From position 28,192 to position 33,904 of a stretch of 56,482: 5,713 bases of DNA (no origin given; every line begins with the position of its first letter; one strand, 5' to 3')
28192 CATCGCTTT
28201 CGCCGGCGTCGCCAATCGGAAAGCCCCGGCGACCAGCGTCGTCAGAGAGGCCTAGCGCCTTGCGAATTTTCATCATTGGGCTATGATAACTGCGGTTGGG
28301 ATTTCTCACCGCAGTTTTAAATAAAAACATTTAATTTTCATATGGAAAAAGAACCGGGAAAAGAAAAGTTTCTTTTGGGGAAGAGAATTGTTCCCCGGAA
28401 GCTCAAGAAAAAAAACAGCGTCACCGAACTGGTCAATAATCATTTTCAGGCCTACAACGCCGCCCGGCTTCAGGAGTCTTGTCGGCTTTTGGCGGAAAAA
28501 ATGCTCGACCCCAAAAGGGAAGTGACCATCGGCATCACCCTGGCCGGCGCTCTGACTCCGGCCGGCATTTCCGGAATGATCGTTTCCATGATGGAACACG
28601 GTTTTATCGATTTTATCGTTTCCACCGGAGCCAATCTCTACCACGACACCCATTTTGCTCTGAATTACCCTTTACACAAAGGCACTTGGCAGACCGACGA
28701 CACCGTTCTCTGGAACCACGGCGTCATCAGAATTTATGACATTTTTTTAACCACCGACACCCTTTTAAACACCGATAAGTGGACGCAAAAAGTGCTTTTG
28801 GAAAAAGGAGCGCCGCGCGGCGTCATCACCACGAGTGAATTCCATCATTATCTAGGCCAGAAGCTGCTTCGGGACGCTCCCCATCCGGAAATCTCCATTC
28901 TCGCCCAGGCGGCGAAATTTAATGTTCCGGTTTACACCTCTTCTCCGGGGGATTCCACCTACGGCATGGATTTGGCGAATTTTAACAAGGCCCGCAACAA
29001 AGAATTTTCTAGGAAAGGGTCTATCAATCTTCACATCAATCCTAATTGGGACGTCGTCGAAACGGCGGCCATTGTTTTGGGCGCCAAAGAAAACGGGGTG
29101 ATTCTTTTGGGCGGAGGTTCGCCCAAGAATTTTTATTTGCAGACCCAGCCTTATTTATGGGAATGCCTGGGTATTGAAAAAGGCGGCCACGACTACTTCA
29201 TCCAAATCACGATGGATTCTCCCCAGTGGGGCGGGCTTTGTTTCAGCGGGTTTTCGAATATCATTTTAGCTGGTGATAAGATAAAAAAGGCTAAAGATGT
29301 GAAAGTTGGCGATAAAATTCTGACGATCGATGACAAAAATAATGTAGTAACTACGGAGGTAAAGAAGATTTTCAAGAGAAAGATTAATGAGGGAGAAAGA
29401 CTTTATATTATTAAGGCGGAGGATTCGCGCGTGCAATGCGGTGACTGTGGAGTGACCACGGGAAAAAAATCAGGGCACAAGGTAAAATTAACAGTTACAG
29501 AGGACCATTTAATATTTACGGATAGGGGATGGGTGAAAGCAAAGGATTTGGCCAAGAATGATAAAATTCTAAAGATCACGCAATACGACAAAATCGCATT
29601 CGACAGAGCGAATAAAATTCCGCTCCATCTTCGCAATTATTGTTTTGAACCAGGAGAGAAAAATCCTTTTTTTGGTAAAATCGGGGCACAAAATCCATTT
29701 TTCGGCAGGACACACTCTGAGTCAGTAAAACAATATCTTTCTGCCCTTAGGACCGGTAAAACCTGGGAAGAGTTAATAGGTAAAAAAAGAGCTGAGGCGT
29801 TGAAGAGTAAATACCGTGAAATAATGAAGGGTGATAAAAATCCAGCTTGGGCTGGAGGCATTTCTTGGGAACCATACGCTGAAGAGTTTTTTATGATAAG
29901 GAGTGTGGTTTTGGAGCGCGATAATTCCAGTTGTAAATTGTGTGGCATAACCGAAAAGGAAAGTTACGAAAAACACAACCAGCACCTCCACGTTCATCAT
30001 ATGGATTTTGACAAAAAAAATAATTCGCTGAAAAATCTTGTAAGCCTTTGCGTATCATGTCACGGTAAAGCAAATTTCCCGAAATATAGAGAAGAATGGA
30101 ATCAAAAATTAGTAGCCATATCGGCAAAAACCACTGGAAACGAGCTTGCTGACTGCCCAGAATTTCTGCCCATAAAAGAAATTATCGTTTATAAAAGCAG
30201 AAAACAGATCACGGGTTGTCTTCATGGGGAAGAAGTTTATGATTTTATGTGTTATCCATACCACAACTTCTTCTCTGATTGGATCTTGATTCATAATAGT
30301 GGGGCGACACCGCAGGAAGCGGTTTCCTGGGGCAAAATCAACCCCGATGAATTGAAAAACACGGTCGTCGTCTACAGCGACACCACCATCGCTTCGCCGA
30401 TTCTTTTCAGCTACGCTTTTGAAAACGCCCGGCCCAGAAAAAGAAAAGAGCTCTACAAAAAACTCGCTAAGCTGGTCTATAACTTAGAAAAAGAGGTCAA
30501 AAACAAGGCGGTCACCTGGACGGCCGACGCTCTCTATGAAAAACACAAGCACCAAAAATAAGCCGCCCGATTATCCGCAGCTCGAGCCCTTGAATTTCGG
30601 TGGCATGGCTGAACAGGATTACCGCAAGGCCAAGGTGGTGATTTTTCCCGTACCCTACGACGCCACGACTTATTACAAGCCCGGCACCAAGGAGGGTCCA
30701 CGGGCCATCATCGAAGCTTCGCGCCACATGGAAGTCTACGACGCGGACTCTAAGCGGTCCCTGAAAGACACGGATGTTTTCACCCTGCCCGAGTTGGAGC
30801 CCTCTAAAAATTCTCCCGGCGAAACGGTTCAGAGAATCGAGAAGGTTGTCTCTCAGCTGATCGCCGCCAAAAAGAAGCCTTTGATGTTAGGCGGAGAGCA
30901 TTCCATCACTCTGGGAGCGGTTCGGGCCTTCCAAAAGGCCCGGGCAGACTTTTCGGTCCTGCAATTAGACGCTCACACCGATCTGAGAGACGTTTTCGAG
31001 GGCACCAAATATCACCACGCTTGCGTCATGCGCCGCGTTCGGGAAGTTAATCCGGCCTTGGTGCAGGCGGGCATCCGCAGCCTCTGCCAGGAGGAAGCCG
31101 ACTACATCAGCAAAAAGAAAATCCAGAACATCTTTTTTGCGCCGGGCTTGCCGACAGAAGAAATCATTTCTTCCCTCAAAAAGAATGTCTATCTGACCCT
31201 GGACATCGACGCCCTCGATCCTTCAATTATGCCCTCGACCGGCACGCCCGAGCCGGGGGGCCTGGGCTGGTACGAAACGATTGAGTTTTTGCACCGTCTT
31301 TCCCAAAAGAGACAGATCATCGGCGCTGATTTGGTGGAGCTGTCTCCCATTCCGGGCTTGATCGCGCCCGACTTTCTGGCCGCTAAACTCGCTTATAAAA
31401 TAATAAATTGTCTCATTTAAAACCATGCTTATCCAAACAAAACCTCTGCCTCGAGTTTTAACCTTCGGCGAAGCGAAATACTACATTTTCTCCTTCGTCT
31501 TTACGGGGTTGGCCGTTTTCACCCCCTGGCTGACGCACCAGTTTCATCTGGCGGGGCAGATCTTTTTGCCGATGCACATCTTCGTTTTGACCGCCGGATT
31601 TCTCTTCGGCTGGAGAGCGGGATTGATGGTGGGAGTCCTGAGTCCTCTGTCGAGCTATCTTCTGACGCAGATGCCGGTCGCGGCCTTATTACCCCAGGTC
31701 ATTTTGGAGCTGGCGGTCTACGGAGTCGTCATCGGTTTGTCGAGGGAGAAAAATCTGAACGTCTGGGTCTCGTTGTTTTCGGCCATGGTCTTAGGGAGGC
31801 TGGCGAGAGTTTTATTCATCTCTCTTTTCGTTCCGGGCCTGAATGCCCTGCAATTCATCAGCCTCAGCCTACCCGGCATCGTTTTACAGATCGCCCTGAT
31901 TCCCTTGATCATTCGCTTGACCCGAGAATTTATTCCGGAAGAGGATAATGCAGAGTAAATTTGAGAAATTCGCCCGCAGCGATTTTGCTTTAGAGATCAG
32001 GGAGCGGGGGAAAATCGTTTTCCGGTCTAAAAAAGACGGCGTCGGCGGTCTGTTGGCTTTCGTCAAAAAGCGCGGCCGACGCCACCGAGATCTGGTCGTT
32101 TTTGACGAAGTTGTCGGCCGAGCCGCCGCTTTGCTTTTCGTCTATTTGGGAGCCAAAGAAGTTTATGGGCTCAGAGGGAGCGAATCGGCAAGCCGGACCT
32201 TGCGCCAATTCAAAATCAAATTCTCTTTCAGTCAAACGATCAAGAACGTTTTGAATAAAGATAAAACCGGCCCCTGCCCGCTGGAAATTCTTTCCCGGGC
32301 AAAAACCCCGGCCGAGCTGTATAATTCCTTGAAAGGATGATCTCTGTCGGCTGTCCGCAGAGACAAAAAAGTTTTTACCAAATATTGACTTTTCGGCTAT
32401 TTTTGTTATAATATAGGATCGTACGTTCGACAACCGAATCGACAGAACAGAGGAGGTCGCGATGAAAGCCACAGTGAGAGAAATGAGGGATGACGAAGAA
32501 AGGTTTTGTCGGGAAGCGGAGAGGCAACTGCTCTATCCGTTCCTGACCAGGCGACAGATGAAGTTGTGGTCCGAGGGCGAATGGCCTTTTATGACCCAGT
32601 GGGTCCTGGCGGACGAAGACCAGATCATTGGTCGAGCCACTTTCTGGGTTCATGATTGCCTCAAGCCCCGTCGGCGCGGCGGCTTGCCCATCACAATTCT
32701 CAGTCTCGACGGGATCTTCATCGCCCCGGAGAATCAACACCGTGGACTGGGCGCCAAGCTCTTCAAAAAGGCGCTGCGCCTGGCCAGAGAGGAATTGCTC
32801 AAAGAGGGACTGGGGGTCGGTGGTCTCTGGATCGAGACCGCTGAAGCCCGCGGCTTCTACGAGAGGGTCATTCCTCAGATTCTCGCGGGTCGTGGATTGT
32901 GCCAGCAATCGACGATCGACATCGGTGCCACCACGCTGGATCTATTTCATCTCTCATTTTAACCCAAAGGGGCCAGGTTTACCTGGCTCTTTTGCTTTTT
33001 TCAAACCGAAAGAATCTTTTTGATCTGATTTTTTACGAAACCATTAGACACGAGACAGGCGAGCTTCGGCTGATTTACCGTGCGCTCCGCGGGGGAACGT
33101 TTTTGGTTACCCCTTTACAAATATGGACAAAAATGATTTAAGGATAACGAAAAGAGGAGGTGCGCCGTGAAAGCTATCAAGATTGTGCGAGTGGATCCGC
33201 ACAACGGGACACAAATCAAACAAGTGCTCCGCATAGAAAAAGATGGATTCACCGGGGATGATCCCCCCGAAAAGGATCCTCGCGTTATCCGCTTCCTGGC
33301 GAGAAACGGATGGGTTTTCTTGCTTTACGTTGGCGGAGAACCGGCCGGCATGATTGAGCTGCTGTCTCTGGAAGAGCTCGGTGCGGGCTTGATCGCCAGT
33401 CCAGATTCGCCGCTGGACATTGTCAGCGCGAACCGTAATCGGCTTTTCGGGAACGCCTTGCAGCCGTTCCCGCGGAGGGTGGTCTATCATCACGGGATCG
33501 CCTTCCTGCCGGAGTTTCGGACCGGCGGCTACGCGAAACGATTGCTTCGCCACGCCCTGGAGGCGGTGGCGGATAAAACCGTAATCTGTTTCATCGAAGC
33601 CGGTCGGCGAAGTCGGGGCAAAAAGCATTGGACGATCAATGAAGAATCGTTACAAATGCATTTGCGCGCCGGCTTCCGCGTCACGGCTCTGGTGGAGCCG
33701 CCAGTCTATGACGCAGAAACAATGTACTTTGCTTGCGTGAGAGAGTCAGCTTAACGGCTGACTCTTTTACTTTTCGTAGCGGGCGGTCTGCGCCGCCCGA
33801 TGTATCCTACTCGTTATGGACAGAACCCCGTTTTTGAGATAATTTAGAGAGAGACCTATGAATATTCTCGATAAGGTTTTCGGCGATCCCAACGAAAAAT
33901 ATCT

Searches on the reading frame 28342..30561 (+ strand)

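Call 6: search_protein_families(library=pfam, proteins=[window:28342-30561:+], max_evalue=0.001)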
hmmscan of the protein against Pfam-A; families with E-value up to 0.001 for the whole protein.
window:28342-30561:+ (739 aa): 4 families
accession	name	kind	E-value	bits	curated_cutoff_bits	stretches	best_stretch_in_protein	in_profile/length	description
PF01916.23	DS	-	1.4e-65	221.9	27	2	37-311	10-262/288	Deoxyhypusine synthase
PF14890.11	Intein_splicing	-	6.2e-09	36.3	35.8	1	376-652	56-155/155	Intein splicing domain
PF01079.26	Hint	-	7.5e-09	35.9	29.7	1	298-362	11-75/213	Hint module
PF01844.29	HNH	-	0.00049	20.6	21.4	0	531-577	1-44/47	HNH endonuclease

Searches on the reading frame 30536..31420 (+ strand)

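Call 6: search_protein_families(library=pfam, proteins=[window:30536-31420:+], max_evalue=0.001)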
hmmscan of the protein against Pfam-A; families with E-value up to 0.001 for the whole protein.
window:30536-31420:+ (294 aa): 1 family
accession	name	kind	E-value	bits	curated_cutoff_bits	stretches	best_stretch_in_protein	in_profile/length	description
PF00491.26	Arginase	-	1.7e-66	225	22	1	33-289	2-277/280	Arginase family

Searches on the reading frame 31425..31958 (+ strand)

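Call 6: search_protein_families(library=pfam, proteins=[window:31425-31958:+], max_evalue=0.001)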
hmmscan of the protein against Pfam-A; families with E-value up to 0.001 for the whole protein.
window:31425-31958:+ (177 aa): 1 family
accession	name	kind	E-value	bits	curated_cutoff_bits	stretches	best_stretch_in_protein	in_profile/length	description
PF12822.12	ECF_trnsprt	-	4.1e-09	37.1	30.7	1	40-159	25-151/169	ECF transporter, substrate-specific component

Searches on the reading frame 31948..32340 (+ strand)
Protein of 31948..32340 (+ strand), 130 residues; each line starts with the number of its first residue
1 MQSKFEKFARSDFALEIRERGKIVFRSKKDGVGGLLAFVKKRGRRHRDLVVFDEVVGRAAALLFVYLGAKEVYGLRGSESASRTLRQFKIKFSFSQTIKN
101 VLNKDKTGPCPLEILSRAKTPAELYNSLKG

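Call 6: search_protein_families(library=pfam, proteins=[window:31948-32340:+], max_evalue=0.001)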
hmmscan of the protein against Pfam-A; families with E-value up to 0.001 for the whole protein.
window:31948-32340:+ (130 aa): 1 family
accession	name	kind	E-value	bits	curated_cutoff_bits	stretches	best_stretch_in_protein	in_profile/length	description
PF08973.16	TM1506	-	1.5e-23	83.3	27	1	9-128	7-126/130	Domain of unknown function (DUF1893)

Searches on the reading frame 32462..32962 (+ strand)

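Call 6: search_protein_families(library=pfam, proteins=[window:32462-32962:+], max_evalue=0.001)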
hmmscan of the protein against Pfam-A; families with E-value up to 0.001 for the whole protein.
window:32462-32962:+ (166 aa): 3 families
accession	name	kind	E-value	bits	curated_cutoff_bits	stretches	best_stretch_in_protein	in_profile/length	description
PF13508.13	Acetyltransf_7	-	1.6e-08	35.2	27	1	47-135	6-79/84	Acetyltransferase (GNAT) domain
PF00583.31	Acetyltransf_1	-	6.4e-08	33.3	20.7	1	35-135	23-113/116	Acetyltransferase (GNAT) family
PF13673.13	Acetyltransf_10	-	0.00098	19.5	23.6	0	45-135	32-104/128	Acetyltransferase (GNAT) domain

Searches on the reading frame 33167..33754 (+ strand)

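Call 6: search_protein_families(library=pfam, proteins=[window:33167-33754:+], max_evalue=0.001)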
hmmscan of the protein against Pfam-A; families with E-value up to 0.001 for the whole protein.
window:33167-33754:+ (195 aa): 2 families
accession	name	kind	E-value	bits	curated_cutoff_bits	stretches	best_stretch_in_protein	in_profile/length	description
PF00583.31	Acetyltransf_1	-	3.2e-07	31.1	20.7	1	19-139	3-93/116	Acetyltransferase (GNAT) family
PF13508.13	Acetyltransf_7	-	0.00032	21.4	27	1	99-138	21-61/84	Acetyltransferase (GNAT) domain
